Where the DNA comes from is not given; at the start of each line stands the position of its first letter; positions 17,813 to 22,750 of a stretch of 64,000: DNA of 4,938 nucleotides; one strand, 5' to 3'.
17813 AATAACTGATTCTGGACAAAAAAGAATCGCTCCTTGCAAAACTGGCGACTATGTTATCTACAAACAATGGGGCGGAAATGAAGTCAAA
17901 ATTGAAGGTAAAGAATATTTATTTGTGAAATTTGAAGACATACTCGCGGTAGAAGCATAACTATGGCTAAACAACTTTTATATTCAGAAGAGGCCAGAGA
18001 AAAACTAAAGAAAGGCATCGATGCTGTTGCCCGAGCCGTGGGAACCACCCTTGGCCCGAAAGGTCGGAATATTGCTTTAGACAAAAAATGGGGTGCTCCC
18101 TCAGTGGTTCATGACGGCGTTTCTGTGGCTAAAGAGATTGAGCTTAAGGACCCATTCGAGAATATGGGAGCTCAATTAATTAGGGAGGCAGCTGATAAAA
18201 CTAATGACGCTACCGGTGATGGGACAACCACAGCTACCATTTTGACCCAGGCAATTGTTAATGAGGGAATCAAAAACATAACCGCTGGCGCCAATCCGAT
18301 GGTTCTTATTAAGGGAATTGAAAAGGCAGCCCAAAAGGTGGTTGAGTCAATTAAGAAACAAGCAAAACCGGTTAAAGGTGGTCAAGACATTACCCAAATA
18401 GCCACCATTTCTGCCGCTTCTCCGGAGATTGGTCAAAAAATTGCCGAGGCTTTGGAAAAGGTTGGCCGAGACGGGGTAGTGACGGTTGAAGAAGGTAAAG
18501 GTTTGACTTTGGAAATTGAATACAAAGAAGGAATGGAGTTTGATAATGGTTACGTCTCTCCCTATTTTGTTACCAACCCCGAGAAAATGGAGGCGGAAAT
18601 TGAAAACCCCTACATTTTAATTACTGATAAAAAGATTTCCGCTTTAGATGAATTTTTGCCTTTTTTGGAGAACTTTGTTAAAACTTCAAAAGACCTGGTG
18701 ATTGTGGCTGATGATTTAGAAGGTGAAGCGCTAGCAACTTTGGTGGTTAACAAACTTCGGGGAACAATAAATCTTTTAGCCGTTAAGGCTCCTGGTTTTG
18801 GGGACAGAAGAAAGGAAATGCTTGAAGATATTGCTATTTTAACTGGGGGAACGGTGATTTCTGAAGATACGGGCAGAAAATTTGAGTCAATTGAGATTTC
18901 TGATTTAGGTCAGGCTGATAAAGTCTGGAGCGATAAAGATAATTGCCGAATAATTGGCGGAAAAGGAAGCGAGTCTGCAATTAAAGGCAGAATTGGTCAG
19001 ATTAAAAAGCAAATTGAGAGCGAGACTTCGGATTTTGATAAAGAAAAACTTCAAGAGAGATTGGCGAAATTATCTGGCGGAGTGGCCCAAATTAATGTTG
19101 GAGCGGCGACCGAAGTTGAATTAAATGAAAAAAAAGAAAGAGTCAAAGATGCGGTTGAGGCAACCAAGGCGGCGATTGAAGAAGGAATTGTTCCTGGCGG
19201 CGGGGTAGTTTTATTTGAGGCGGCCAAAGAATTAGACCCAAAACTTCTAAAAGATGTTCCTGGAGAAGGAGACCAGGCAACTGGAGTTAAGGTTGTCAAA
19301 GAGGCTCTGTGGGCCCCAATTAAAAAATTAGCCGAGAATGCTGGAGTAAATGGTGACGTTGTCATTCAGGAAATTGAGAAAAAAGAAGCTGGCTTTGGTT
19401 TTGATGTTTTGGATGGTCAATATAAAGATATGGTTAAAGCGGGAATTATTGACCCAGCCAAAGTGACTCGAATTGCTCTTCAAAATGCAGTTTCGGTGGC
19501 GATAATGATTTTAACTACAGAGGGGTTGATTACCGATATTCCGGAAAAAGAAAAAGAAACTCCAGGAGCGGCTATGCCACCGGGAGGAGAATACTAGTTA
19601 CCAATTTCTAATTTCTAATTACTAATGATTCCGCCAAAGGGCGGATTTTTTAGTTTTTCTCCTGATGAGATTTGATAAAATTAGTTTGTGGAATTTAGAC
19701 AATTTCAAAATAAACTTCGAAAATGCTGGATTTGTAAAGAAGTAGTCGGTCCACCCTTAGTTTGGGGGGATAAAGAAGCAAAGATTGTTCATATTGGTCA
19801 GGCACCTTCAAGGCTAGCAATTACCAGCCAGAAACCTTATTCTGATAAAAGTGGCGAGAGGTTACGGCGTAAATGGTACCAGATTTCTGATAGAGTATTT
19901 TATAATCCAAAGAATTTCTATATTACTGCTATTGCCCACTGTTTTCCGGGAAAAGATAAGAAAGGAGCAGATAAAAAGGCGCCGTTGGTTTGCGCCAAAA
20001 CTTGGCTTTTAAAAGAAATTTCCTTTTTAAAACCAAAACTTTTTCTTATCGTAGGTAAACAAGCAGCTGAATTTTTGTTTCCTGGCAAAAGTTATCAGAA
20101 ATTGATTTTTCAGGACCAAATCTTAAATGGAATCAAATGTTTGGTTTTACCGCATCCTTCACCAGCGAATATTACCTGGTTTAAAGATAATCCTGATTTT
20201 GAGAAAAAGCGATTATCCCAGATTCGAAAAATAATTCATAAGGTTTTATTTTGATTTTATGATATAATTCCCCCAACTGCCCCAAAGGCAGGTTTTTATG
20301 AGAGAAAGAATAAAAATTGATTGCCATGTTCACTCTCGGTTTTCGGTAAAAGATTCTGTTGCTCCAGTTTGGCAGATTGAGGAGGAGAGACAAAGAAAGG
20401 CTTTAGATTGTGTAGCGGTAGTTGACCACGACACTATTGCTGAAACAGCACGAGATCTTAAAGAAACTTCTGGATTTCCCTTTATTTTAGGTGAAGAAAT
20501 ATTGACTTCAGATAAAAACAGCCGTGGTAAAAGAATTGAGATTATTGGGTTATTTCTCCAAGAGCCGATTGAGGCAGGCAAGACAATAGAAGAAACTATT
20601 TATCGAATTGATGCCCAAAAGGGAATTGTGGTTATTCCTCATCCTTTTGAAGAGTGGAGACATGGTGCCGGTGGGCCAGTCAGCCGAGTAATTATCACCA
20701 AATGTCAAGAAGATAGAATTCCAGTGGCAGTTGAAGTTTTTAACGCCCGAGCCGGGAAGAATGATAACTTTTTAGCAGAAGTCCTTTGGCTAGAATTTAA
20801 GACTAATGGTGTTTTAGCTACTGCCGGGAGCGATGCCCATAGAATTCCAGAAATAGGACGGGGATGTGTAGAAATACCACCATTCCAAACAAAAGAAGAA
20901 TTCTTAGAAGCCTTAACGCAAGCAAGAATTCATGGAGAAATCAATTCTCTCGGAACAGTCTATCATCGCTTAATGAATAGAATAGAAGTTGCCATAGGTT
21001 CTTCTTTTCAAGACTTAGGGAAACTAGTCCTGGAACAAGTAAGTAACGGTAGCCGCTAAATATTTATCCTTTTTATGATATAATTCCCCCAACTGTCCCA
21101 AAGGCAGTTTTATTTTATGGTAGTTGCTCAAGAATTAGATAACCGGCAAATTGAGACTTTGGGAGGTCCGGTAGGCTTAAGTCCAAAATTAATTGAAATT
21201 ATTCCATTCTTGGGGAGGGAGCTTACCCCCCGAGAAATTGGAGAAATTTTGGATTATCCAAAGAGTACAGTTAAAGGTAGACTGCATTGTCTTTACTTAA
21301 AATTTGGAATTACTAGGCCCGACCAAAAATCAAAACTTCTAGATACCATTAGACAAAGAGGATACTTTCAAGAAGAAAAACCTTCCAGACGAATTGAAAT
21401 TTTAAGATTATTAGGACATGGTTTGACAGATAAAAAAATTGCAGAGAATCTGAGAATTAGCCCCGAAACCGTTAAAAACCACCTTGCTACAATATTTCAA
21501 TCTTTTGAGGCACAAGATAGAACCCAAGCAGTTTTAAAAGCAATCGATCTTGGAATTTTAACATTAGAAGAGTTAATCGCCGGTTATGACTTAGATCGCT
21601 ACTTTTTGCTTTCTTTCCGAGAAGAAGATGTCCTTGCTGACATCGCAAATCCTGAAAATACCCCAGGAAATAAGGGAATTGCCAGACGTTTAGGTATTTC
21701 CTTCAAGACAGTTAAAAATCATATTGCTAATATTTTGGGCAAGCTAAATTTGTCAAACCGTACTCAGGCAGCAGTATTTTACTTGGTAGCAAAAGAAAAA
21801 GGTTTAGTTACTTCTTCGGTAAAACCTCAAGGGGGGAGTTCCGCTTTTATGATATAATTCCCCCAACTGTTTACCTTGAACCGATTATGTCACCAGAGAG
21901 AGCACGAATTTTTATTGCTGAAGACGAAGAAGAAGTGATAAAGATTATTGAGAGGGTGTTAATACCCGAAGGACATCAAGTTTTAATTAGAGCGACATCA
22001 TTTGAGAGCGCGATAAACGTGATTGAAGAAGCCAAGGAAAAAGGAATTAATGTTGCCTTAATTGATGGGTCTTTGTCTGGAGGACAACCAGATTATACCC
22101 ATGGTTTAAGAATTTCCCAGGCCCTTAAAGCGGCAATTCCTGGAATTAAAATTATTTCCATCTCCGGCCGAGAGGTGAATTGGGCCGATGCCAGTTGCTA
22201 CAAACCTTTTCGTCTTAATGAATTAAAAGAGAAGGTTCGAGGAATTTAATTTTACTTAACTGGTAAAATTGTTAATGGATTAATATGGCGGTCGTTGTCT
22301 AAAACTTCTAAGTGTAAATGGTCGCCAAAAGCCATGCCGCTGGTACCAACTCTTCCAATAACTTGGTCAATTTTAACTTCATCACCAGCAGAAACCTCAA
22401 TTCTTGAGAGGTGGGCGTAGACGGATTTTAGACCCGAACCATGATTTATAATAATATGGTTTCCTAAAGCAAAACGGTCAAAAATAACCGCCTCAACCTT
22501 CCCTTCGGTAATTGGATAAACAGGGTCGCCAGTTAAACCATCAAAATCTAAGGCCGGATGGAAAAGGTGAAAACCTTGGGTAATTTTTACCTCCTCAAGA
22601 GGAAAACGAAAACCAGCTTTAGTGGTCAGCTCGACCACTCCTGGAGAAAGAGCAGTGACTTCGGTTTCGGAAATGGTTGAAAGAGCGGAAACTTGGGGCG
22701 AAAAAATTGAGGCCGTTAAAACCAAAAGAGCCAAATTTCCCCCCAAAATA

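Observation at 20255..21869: Identical 25-nt promoter module upstream of three consecutive genes, one copy overlapping a stop codon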

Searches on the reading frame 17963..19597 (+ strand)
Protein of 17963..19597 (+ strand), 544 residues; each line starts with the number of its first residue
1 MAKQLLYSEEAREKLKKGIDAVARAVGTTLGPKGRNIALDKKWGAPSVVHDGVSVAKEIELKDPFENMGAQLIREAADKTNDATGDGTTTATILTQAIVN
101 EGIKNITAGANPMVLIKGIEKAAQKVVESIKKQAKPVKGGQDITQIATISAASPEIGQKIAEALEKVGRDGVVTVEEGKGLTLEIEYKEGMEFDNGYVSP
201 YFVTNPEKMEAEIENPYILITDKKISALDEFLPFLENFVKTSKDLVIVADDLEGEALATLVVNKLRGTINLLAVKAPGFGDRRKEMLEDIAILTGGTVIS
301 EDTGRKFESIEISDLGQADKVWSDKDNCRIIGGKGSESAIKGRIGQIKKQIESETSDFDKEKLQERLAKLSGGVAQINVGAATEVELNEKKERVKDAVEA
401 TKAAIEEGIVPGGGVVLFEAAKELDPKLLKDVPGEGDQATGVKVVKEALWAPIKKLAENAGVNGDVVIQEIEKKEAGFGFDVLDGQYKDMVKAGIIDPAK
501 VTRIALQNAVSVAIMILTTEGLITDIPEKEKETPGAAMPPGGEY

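Call 67: find_homologous_proteins(query=window:17963-19597:+, max_evalue=1e-100)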
Query window:17963-19597:+ (544 aa): 8000 proteins with E <= 1e-100 among 8000 candidates; the best 120 are listed.
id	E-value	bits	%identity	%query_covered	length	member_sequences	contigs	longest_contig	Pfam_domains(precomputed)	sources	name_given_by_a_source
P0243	0.0e+0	1150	100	100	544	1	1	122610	PF00118.30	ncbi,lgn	-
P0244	0.0e+0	1117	97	100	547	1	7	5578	PF00118.30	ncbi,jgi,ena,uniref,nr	ncbi:chaperonin GroEL [Candidatus Shapirobacteria bacterium CG10_big_fil_rev_8_21_14_0_10_40_9]|unir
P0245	3.8e-293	991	86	98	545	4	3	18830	PF00118.30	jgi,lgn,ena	-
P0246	4.2e-293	991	86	98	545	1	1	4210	PF00118.30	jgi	jgi:chaperonin GroEL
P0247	3.9e-291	984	87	98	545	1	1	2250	PF00118.30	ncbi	-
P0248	1.7e-290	982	87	97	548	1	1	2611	PF00118.30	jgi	jgi:chaperonin GroEL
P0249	6.0e-290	980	85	97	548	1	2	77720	PF00118.30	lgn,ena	-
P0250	1.6e-289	979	85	97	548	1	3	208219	PF00118.30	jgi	-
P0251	6.3e-289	977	86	98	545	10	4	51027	PF00118.30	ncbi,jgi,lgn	-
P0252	1.5e-288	976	85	98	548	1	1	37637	PF00118.30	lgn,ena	-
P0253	1.7e-287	972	85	98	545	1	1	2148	PF00118.30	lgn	-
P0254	5.5e-284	961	86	97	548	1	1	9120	PF00118.30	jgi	jgi:chaperonin GroEL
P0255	1.4e-283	959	84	97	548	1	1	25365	PF00118.30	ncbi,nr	ncbi:MAG: chaperonin GroEL [bacterium]|nr:chaperonin GroEL [bacterium]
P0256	2.8e-279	945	83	97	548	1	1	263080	PF00118.30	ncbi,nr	ncbi:MAG: chaperonin GroEL [bacterium]|nr:chaperonin GroEL [bacterium]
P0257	2.1e-277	939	82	97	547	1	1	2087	PF00118.30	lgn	-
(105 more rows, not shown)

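Call 68: find_encoding_contigs(protein=P0244, flank=10000, max_places=8)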
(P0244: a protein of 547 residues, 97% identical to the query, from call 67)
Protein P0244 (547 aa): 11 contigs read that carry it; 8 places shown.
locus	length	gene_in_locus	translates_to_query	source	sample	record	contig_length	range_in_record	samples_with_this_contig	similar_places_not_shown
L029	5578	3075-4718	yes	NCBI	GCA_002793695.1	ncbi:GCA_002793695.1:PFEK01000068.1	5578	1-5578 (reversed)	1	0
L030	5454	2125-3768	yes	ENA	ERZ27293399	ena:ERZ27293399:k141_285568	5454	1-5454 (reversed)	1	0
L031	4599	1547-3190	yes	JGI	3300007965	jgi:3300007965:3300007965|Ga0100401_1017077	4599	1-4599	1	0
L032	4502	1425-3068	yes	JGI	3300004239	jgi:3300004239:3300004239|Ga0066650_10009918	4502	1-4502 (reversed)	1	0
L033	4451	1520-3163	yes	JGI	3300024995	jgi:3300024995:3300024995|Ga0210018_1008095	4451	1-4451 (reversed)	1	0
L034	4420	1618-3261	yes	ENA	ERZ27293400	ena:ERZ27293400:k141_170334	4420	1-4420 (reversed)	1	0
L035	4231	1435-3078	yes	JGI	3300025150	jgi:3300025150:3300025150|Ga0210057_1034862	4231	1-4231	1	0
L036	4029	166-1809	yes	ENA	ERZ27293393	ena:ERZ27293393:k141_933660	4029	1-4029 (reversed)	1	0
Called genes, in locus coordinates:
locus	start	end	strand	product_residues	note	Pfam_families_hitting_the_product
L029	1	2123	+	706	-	PF26449:DUF8128, PF01935:DUF87 (weak), PF10412:TrwB_AAD_bind, PF12696:TraG-D_C (faint)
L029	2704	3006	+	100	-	PF00166:Cpn10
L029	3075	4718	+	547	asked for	PF00118:Cpn60_TCP1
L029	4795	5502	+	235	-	-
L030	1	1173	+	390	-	?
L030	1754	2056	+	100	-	PF00166:Cpn10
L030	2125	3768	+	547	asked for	PF00118:Cpn60_TCP1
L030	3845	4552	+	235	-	-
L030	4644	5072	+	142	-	-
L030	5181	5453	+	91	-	?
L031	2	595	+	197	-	?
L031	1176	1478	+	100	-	PF00166:Cpn10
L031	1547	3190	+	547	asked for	PF00118:Cpn60_TCP1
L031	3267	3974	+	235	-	-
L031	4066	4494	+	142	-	-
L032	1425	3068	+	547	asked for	PF00118:Cpn60_TCP1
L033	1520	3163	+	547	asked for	PF00118:Cpn60_TCP1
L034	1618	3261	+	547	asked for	PF00118:Cpn60_TCP1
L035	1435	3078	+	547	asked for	PF00118:Cpn60_TCP1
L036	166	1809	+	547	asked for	PF00118:Cpn60_TCP1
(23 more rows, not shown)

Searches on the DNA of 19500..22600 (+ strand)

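Call 37: search_rna_families(source=window, start=19500, end=22600, threshold=evalue, max_evalue=1)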
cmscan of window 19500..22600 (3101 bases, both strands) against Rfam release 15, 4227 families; matches with E-value up to 1: 1.
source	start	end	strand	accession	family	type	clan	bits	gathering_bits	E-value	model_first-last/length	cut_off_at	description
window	20358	20457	+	RF03102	RAGATH-33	Gene; sRNA;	-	19.2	120.4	0.91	1-113/113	no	RAGATH-33 RNA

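Call 42: build_rna_model(alignment_id=A2, structure=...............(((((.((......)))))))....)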
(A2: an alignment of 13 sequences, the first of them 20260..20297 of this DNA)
Model R1 built from alignment A2 (13 sequences, 40 columns); structure: as given.
model positions 38; base pairs 7; branch points 0; effective number of sequences 13; information 1.223 bits per position. Calibrated on 0.2 Mb of random sequence (short: E-values are rough).
structure used (alignment columns):
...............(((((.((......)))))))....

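Call 43: search_with_rna_model(model_id=R1, sources=[window, L001, L004, L005, L008, L009, L010, L011, L012, L013, L014, L015, L016, L017, L019, L020, L021, L022], max_evalue=10, show_alignments=0)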
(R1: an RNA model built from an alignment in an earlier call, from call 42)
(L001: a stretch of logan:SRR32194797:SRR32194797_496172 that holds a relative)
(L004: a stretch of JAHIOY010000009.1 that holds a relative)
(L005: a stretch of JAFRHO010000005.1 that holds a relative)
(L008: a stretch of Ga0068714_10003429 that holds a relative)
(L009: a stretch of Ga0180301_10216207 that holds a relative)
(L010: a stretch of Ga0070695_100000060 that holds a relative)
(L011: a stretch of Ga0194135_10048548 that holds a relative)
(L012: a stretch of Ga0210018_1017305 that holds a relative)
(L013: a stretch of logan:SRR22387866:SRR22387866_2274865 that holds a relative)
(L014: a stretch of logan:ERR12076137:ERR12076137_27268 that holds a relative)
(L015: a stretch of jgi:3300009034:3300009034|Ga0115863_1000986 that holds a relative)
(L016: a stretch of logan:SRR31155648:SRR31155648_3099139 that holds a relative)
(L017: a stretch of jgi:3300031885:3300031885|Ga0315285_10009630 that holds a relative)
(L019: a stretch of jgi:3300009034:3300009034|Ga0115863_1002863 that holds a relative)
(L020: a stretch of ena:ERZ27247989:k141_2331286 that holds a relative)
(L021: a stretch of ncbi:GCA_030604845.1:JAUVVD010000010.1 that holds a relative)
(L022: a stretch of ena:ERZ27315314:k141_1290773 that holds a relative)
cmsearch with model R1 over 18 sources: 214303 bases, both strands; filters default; matches with E-value up to 10: 41.
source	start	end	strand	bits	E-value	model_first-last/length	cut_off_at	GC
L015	4029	4066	+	59.3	1.5e-09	1-38/38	no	0.39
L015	4842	4879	+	57.5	3.6e-09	1-38/38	no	0.39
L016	986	1023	+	57.5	3.6e-09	1-38/38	no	0.39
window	20260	20297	+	57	4.6e-09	1-38/38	no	0.45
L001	1929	1966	+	55.2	1.1e-08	1-38/38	no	0.47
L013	1404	1441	+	54.7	1.4e-08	1-38/38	no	0.34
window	21076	21113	+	52.7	3.8e-08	1-38/38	no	0.39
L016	173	210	+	50.4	1.1e-07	1-38/38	no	0.26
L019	9078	9115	+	50.1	1.3e-07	1-38/38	no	0.32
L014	9965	10001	+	49.5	1.7e-07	1-38/38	no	0.41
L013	2923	2961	+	45.5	1.2e-06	1-38/38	no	0.41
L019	7676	7714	+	44.5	1.9e-06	1-38/38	no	0.44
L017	5185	5220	+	41.3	9e-06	1-38/38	no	0.39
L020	665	702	+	38.3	3.9e-05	1-38/38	no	0.39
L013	2093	2159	+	25.6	0.018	1-38/38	no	0.4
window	1293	1339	+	23.7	0.044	1-38/38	no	0.21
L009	707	752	-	22.5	0.082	1-38/38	no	0.3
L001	2713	2747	+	21.3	0.14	1-38/38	no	0.34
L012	1650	1689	-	21.1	0.15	1-38/38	no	0.17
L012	1007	1038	-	19.7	0.31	1-38/38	no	0.41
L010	812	853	+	17.8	0.77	1-38/38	no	0.43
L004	3765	3807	+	16.9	1.2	1-38/38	no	0.37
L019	7613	7651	-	16.8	1.3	1-38/38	no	0.41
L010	7968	8018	-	15.9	1.9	1-38/38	no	0.37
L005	1478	1508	-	15.7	2.1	1-38/38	no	0.52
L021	8987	9015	-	15.4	2.5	1-38/38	no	0.21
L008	10608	10648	+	14.8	3.3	1-38/38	no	0.51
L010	4467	4493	-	14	4.8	1-38/38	no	0.19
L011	777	808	-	13.8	5.5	1-38/38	no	0.31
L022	11929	11953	+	13.6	6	1-38/38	no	0.32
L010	6092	6138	+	13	7.7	1-38/38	no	0.28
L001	4279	4316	+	13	8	1-38/38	no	0.29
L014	16197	16221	-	12.9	8.4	1-38/38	no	0.2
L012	2406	2430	-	12.6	9.5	1-38/38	no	0.32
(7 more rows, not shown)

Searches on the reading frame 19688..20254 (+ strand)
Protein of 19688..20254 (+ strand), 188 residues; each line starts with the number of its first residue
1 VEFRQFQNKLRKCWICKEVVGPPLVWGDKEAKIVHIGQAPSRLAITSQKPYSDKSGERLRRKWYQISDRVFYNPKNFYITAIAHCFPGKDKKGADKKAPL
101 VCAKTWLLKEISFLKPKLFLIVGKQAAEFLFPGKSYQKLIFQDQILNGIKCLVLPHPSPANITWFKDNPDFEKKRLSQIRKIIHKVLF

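Call 10: search_protein_families(library=pfam, proteins=[window:19688-20254:+], max_evalue=0.01)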
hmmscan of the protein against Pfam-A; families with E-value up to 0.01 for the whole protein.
window:19688-20254:+ (188 aa): 1 family
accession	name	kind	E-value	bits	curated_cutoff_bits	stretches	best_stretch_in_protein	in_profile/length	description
PF03167.25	UDG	-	5.9e-24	85.2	24.3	1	27-178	4-139/141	Uracil DNA glycosylase superfamily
